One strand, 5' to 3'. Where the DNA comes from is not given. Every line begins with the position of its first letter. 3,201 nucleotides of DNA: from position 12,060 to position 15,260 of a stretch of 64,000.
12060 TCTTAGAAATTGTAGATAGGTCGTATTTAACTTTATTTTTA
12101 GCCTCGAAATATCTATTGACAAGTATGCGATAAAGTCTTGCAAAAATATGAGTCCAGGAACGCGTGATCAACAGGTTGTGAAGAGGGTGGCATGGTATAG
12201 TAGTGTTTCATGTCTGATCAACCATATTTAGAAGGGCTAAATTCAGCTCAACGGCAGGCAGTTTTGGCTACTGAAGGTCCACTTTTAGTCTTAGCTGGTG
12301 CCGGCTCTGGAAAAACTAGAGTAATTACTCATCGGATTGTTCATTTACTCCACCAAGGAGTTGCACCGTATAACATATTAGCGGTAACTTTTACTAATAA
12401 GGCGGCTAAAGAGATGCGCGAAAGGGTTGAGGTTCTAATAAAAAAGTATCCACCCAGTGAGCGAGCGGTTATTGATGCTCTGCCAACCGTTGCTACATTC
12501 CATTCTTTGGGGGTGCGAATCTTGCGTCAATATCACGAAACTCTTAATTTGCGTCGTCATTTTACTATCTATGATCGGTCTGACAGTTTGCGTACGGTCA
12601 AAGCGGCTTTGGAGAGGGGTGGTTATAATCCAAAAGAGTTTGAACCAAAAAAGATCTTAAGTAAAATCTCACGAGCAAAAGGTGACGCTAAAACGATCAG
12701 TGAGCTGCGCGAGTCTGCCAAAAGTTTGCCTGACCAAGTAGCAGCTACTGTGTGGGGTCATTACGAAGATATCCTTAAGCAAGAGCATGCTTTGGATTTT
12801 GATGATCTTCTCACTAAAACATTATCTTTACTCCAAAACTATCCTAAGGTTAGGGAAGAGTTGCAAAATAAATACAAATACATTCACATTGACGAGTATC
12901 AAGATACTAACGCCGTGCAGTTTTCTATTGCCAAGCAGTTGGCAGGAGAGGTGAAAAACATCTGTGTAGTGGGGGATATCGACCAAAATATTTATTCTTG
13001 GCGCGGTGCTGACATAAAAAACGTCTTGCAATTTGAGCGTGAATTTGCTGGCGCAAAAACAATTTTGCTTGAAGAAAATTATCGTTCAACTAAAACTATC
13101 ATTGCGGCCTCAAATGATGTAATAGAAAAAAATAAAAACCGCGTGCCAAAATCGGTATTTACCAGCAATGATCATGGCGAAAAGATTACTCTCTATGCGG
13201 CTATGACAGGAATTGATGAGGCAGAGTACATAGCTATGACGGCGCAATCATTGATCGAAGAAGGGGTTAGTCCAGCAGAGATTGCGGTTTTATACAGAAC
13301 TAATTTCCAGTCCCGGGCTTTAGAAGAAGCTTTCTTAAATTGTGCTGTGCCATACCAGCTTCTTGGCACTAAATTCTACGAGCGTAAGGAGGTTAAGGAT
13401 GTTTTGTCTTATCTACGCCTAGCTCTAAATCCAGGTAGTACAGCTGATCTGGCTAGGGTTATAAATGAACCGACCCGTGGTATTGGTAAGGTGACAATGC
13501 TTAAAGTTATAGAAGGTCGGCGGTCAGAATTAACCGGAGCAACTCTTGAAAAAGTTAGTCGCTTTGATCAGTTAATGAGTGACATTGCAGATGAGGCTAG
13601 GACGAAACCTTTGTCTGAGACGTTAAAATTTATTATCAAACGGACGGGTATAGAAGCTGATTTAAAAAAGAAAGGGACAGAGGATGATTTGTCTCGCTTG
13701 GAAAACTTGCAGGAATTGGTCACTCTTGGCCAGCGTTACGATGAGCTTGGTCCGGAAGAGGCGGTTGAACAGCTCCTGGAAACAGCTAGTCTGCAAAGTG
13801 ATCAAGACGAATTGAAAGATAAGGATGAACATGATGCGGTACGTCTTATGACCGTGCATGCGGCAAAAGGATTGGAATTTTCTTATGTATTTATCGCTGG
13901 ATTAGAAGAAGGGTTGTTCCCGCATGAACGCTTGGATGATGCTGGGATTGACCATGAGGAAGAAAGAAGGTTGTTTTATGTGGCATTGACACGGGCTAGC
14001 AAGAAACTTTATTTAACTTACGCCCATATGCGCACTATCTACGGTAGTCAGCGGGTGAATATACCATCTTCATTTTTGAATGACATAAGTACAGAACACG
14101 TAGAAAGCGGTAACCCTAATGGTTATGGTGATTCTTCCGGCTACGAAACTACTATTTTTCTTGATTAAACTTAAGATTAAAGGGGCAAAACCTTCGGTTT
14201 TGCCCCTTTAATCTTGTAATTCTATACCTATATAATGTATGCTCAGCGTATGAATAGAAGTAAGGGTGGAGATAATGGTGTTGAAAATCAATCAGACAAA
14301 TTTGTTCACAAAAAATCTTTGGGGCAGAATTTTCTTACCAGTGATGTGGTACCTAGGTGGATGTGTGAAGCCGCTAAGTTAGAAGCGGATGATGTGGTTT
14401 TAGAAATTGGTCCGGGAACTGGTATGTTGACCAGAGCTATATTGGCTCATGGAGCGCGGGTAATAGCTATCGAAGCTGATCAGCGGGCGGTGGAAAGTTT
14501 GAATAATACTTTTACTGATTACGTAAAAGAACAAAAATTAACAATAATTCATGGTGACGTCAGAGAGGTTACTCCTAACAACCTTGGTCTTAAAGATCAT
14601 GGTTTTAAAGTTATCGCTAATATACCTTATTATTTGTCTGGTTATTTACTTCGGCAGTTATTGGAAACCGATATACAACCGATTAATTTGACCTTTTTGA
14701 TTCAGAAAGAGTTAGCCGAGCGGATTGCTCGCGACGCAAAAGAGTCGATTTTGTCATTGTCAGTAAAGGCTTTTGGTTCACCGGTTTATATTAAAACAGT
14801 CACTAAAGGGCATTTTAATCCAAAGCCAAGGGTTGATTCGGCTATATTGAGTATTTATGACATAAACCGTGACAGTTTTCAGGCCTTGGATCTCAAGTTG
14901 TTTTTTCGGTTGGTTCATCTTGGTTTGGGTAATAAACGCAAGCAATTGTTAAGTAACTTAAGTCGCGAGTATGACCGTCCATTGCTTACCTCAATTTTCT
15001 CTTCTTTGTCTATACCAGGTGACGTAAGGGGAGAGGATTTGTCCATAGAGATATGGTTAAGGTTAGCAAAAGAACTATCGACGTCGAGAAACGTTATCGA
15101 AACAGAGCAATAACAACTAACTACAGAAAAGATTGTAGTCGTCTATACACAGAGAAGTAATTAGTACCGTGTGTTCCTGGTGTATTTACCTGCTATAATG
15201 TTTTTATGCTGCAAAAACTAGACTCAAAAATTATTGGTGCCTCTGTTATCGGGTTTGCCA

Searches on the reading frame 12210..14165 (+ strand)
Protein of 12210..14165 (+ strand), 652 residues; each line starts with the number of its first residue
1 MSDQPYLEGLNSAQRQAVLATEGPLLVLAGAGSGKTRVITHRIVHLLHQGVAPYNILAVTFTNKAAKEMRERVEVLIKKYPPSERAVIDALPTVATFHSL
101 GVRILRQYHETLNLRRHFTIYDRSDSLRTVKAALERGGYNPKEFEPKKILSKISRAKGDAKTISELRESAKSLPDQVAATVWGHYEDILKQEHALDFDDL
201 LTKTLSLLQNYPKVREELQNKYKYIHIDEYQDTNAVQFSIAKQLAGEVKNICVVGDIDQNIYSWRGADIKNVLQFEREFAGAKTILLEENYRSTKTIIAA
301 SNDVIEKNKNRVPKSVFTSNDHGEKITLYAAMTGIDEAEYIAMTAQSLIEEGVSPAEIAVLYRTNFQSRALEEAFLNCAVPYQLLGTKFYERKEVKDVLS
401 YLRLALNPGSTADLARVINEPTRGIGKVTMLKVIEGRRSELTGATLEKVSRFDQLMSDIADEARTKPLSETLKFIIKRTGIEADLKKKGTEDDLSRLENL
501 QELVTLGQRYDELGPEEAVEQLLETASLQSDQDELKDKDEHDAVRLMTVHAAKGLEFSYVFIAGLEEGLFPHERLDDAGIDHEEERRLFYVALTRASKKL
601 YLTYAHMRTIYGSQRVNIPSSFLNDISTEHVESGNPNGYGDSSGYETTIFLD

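Call 12: search_protein_families(library=pfam, proteins=[window:12210-14165:+], max_evalue=0.01)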
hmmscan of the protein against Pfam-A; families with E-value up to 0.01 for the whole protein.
window:12210-14165:+ (652 aa): 8 families
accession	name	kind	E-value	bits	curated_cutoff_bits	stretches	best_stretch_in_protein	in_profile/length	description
PF00580.27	UvrD-helicase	-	2.5e-86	290.2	23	1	10-279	1-270/271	UvrD/REP helicase N-terminal domain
PF13361.12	UvrD_C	-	1.2e-71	242.4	25.6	1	285-605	1-348/350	UvrD-like helicase C-terminal domain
PF13245.12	AAA_19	-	4.3e-24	85.7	25.1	1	14-263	1-132/134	AAA domain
PF13538.12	UvrD_C_2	-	7.9e-12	45.3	27.4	1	544-603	2-52/52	UvrD-like helicase C-terminal domain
PF01443.25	Viral_helicase1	-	1.4e-09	38.5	21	1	524-602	161-226/228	Viral superfamily 1 RNA helicase core domain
PF13604.12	AAA_30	-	6.2e-07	29.8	27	1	10-74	2-67/191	AAA domain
PF13087.12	AAA_12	-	5.4e-05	23.3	27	0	534-602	128-190/195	AAA domain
PF13086.12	AAA_11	-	0.0057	16.9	27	1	10-111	2-93/257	AAA domain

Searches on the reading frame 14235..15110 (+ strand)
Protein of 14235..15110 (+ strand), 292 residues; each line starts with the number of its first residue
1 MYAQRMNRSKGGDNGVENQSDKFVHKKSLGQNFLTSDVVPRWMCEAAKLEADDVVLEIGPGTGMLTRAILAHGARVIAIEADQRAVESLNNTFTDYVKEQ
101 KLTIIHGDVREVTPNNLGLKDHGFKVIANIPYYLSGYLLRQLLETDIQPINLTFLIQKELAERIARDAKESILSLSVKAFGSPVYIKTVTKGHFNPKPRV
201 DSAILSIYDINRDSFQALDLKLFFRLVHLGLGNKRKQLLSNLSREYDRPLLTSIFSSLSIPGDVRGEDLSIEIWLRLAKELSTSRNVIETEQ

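Call 12: search_protein_families(library=pfam, proteins=[window:14235-15110:+], max_evalue=0.01)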
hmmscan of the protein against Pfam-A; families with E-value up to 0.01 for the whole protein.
window:14235-15110:+ (292 aa): 8 families
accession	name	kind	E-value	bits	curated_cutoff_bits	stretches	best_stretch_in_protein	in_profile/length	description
PF00398.26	RrnaAD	-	4.2e-42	144.5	24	1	25-281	4-261/263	Ribosomal RNA adenine dimethylase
PF13649.12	Methyltransf_25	-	6.9e-06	27.1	27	1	55-113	1-59/97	Methyltransferase domain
PF02475.24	TRM5-TYW2_MTfase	-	8.2e-05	23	28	1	47-135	32-117/164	TRM5/TYW2 methyltransferase domain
PF08241.18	Methyltransf_11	-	0.00026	22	21.2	1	56-112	1-54/95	Methyltransferase domain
PF08242.18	Methyltransf_12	-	0.00032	21.8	30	1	56-108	1-57/98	Methyltransferase domain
PF13489.12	Methyltransf_23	-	0.00055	20.2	27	1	47-96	18-70/164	Methyltransferase domain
PF05175.20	MTS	-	0.0015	18.6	23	1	49-114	29-95/170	Methyltransferase small domain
PF01135.25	PCMT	-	0.0036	17.5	20.3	1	42-110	64-134/210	Protein-L-isoaspartate(D-aspartate) O-methyltransferase (PCMT)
